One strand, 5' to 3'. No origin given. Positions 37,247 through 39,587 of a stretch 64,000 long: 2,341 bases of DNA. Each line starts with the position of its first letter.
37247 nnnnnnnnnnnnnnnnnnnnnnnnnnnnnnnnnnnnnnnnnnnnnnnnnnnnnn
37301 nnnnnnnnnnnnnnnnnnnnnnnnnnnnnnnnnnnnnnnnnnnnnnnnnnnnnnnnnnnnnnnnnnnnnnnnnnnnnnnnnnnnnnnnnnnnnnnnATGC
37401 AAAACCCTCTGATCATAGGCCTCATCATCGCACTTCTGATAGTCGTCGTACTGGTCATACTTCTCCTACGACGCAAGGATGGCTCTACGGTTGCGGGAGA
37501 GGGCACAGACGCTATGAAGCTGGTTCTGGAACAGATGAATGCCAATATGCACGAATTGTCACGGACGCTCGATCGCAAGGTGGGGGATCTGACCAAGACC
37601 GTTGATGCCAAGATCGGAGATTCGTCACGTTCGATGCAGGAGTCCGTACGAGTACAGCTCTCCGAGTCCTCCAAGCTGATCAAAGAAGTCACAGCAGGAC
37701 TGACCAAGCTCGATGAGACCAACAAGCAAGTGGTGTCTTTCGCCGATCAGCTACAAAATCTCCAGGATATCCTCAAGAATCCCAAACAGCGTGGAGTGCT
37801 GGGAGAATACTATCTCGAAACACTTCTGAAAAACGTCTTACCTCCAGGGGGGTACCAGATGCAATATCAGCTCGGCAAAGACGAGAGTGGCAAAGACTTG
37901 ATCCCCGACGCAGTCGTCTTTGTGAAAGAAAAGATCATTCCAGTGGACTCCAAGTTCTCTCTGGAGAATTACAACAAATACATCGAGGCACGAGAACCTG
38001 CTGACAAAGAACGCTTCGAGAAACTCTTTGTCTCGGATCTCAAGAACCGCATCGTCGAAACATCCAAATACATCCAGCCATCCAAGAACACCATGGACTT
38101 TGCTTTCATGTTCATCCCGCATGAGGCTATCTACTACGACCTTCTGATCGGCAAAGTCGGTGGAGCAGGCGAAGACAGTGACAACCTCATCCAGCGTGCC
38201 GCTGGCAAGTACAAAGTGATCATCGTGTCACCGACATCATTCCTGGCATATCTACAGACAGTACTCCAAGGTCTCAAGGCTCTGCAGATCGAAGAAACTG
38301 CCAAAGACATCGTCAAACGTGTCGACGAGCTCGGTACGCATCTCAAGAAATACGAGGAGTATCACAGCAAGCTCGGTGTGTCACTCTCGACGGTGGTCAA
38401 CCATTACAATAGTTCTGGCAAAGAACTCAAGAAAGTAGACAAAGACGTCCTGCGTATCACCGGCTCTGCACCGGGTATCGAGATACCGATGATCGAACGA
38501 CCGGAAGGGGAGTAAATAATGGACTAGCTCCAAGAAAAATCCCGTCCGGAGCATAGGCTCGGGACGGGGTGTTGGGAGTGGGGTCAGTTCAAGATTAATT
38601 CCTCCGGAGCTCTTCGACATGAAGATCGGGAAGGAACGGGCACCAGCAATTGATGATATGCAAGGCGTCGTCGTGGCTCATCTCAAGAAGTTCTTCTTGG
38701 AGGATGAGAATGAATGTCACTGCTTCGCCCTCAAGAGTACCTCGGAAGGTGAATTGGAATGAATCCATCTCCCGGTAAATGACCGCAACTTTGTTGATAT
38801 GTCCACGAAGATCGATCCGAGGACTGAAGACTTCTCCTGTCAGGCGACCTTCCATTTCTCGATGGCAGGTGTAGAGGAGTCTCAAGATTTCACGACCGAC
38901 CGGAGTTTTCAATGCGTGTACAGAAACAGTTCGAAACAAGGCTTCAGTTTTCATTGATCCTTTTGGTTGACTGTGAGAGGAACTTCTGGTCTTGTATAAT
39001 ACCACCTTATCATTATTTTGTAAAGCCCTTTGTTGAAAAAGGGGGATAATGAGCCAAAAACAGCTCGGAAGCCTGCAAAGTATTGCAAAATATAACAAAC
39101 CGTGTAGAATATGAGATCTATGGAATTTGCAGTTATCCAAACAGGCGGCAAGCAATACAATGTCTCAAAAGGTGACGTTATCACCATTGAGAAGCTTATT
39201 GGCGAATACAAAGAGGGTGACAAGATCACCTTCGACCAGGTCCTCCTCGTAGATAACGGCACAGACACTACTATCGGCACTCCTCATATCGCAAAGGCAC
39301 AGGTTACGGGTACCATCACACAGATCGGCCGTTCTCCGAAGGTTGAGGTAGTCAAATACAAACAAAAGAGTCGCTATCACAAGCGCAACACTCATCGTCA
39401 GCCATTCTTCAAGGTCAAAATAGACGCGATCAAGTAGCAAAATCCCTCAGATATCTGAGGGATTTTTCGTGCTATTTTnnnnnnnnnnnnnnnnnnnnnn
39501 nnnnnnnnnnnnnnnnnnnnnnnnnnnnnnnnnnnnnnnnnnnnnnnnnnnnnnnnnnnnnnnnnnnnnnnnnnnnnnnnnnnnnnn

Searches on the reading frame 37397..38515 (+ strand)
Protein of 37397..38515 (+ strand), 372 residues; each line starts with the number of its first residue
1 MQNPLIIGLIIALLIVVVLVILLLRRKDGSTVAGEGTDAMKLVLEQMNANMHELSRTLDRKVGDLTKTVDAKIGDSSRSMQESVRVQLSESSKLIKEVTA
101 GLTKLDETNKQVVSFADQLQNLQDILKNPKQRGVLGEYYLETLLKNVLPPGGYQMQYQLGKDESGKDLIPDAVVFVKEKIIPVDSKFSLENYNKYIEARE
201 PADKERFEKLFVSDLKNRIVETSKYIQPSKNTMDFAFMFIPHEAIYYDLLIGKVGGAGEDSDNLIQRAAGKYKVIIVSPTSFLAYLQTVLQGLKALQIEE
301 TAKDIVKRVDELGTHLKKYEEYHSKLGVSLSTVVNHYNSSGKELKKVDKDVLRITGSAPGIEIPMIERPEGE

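Call 11: search_protein_families(library=pfam, proteins=[window:37397-38515:+], max_evalue=0.01)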
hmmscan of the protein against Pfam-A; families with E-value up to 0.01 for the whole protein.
window:37397-38515:+ (372 aa): 2 families
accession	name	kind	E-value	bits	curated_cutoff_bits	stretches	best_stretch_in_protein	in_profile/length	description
PF02646.22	RmuC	-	2e-53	181.8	26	1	64-345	5-271/291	RmuC family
PF06825.17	HSBP1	-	0.0057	16.9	28.6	0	38-70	5-37/51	Heat shock factor binding protein 1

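Call 13: find_related_loci(query=window:37397-38515:+, collection=genome_contigs, flank=3000)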
Query window:37397-38515:+ (372 aa) in genome_contigs; peptide patterns used: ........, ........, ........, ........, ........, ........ (x = any residue, [..] = any of these).
600 stretches matched a pattern (row limit reached: there are more); 586 encode a relative of the query (tblastn E <= 1e-3); the best 80 are kept; 80 distinct loci.
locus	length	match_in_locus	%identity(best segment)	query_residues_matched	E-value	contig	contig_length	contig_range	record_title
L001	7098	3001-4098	72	1-371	3e-180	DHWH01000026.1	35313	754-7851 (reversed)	MAG TPA_asm: Patescibacteria group bacterium UBA5187 UBA5187_contig_3686, whole genome shotgun sequence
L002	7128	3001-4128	71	1-370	6e-178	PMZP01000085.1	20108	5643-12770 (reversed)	MAG: Candidatus Taylorbacteria bacterium isolate fen_1323 73.20110800_E3D.67_contig_42645, whole genome shotgun sequence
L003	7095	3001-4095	71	1-370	7e-176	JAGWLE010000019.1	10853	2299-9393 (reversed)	MAG: Patescibacteria group bacterium isolate REEB178 contig-150_7806, whole genome shotgun sequence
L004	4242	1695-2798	72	1-372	0e+0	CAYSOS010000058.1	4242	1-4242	MAG TPA_asm: uncultured Candidatus Saccharibacteria bacterium isolate SRP273308_co1_214 genome assembly, contig: NODE_45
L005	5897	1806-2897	70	1-372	4e-175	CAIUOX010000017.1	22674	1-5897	uncultured bacterium isolate AlinenLipids_bin-8985 genome assembly, contig: bin-8985:17/42, whole genome shotgun sequenc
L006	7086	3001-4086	72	1-372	1e-174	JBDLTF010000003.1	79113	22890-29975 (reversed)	MAG: Candidatus Parcubacteria bacterium isolate lajara_2019_sw_WHONDRS-S19S_0034_A_bin.6 scaffold_000021, whole genome s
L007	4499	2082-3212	69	4-372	1e-179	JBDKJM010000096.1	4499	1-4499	MAG: Candidatus Parcubacteria bacterium isolate guil_2019_sw_WHONDRS-S19S_0049_B_bin.22 scaffold_480118, whole genome sh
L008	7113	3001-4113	71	1-370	4e-173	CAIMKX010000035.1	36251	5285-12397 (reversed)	uncultured bacterium isolate AM-2014-D8_bin-0381 genome assembly, contig: bin-0381:35/56, whole genome shotgun sequence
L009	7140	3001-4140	66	1-372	5e-172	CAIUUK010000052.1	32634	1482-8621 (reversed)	uncultured bacterium isolate VK3_bin-1048 genome assembly, contig: bin-1048:52/69, whole genome shotgun sequence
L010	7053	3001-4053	73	18-372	7e-172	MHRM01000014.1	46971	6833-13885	MAG: Candidatus Taylorbacteria bacterium RIFCSPHIGHO2_02_FULL_44_12 rifcsphigho2_02_scaffold_5032, whole genome shotgun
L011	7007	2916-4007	70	1-365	1e-169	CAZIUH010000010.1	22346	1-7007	MAG TPA_asm: uncultured Candidatus Saccharibacteria bacterium isolate SRP178699_co1_126 genome assembly, contig: NODE_27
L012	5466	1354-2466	68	1-372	2e-169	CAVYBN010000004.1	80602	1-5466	MAG: Candidatus Parcubacteria bacterium isolate MFD03044.bin.2.101 genome assembly, contig: contig_47000, whole genome s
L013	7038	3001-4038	72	18-372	2e-168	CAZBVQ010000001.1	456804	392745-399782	MAG TPA_asm: uncultured Candidatus Saccharibacteria bacterium isolate SRP133034_co1_10 genome assembly, contig: NODE_1_l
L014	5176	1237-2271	72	16-372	1e-170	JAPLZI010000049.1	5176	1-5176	MAG: Candidatus Taylorbacteria bacterium isolate LacPavin_0419_WC90_MAG_44_7 LacPavin_0419_WC90_scaffold_135982, whole g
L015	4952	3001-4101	68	1-372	2e-168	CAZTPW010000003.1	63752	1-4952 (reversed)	MAG TPA_asm: uncultured Candidatus Saccharibacteria bacterium isolate SRP257259_co1_34 genome assembly, contig: NODE_418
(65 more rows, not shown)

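Call 14: find_encoding_contigs(protein=window:37397-38515:+, flank=3000, max_places=10)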
Protein window:37397-38515:+ (372 aa): 7 contigs read that carry it; 2 places shown.
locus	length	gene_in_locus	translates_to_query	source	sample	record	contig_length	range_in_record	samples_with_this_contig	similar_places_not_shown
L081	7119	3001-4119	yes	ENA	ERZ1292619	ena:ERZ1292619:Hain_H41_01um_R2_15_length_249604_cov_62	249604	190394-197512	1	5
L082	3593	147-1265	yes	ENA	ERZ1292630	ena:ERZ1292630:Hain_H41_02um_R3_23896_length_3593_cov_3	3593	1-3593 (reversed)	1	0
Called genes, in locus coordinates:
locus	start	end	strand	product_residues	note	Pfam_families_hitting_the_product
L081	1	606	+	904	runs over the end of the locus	PF11949:DUF3466 (weak)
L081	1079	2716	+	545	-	-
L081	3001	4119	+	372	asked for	PF02646:RmuC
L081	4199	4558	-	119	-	-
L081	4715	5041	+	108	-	PF00829:Ribosomal_L21p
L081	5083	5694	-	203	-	PF01751:Toprim (weak), PF13662:Toprim_4, PF21175:RecR_C (weak)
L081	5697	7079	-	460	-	PF00772:DnaB, PF13481:AAA_25, PF03796:DnaB_C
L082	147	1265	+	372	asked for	PF02646:RmuC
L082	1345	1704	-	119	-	-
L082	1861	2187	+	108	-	PF00829:Ribosomal_L21p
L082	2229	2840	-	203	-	PF01751:Toprim (weak), PF13662:Toprim_4, PF21175:RecR_C (weak)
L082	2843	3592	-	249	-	?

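Call 17: find_homologous_proteins(query=window:37397-38515:+, max_evalue=1e-80)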
Query window:37397-38515:+ (372 aa): 7999 proteins with E <= 1e-80 among 8000 candidates; the best 120 are listed.
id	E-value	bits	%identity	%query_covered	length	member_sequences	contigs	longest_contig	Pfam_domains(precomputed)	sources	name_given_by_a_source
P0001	1.2e-234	796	100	100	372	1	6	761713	PF02646.23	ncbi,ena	ncbi:MAG: DNA recombination protein RmuC [Patescibacteria group bacterium]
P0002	1.3e-207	707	89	100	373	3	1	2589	PF02646.23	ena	-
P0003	2.8e-177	607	77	100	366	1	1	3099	PF02646.23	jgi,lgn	-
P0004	1.8e-176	604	79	95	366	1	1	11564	PF02646.23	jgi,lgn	-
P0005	1.0e-175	602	77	100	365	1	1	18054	PF02646.23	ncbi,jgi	-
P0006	3.4e-173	594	76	100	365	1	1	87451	PF02646.23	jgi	jgi:DNA recombination protein RmuC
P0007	9.2e-173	592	77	95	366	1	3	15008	PF02646.23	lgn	-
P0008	1.1e-172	592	76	96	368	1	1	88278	PF02646.23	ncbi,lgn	-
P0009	1.6e-172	591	76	100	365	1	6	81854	PF02646.23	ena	-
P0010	2.2e-172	591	75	100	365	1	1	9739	PF02646.23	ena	-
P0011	4.8e-172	590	75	100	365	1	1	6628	PF02646.23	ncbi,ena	-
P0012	8.9e-172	589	75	100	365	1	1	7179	PF02646.23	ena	-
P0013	4.2e-169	580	73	99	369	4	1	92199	PF02646.23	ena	-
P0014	4.6e-169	580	73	99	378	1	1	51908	PF02646.23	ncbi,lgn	-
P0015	1.3e-167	575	73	100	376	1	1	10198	PF02646.23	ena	-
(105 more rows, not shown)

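Call 18: find_encoding_contigs(protein=P0002, flank=3000, max_places=3)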
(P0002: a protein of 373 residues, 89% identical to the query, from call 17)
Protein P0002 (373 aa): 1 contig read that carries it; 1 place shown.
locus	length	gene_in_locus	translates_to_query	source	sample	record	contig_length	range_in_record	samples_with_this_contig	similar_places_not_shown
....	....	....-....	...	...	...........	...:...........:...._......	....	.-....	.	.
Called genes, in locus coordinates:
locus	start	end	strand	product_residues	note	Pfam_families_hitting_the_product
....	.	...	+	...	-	?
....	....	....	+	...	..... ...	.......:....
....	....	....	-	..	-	?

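Call 19: find_encoding_contigs(protein=P0004, flank=3000, max_places=3)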
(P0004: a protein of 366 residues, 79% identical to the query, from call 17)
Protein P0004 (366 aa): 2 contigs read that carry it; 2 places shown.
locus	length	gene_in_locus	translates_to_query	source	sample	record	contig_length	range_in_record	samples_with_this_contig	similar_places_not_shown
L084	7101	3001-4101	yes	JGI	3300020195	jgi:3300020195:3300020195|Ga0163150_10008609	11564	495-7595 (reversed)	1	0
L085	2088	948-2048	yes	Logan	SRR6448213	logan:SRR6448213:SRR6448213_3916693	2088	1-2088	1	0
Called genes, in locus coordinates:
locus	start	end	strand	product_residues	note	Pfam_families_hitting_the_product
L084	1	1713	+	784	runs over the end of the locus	PF03781:FGE-sulfatase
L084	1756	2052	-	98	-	-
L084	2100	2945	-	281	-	PF13387:Lnb_N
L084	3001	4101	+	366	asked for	PF02646:RmuC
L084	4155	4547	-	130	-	-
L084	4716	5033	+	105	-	PF00829:Ribosomal_L21p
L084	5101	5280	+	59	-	-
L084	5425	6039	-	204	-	PF13662:Toprim_4, PF21175:RecR_C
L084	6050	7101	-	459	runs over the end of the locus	PF00772:DnaB, PF13481:AAA_25, PF03796:DnaB_C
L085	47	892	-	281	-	PF13387:Lnb_N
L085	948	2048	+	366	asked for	PF02646:RmuC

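Call 20: find_encoding_contigs(protein=P0005, flank=3000, max_places=3)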
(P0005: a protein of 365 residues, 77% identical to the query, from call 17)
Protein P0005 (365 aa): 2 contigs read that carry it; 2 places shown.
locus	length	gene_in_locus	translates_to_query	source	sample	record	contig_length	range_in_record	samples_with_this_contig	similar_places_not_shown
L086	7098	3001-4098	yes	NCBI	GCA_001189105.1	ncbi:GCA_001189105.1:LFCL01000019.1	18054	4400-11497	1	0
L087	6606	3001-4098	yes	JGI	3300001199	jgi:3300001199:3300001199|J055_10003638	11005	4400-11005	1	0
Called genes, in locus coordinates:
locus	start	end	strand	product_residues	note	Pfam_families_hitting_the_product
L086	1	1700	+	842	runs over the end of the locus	PF11949:DUF3466 (faint)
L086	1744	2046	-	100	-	-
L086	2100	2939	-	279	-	PF13387:Lnb_N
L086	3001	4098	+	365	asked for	PF02646:RmuC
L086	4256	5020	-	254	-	-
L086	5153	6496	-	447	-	PF03734:YkuD, PF00768:Peptidase_S11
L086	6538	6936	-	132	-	-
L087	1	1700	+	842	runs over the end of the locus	PF11949:DUF3466 (faint)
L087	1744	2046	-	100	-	-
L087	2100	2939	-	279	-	PF13387:Lnb_N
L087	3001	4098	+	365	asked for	PF02646:RmuC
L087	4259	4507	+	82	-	-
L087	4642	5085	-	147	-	-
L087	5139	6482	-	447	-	PF03734:YkuD, PF00768:Peptidase_S11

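Call 21: find_encoding_contigs(protein=P0006, flank=3000, max_places=3)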
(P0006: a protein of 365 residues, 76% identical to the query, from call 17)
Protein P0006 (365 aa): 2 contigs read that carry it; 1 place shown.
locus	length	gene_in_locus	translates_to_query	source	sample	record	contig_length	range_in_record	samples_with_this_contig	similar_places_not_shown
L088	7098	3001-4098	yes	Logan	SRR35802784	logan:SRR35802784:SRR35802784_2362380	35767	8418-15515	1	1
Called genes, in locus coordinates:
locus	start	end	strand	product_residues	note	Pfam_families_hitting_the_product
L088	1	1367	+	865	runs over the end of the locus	PF03781:FGE-sulfatase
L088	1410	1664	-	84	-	-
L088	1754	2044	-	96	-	-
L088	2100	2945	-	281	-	PF13387:Lnb_N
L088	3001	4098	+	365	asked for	PF02646:RmuC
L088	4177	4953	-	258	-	PF18205:VPDSG-CTERM (weak)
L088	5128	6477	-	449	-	PF03734:YkuD, PF00768:Peptidase_S11, PF13354:Beta-lactamase2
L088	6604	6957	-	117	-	-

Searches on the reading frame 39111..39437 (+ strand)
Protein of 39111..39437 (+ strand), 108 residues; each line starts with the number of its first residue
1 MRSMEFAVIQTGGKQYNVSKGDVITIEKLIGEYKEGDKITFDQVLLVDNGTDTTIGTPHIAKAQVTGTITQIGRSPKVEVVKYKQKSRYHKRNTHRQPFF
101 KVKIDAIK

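Call 11: search_protein_families(library=pfam, proteins=[window:39111-39437:+], max_evalue=0.01)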
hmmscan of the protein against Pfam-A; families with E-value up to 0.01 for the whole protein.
window:39111-39437:+ (108 aa): 1 family
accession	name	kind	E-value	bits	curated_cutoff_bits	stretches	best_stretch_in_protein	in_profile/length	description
PF00829.26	Ribosomal_L21p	-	1.1e-33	115.9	27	1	6-107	2-99/99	Ribosomal prokaryotic L21 protein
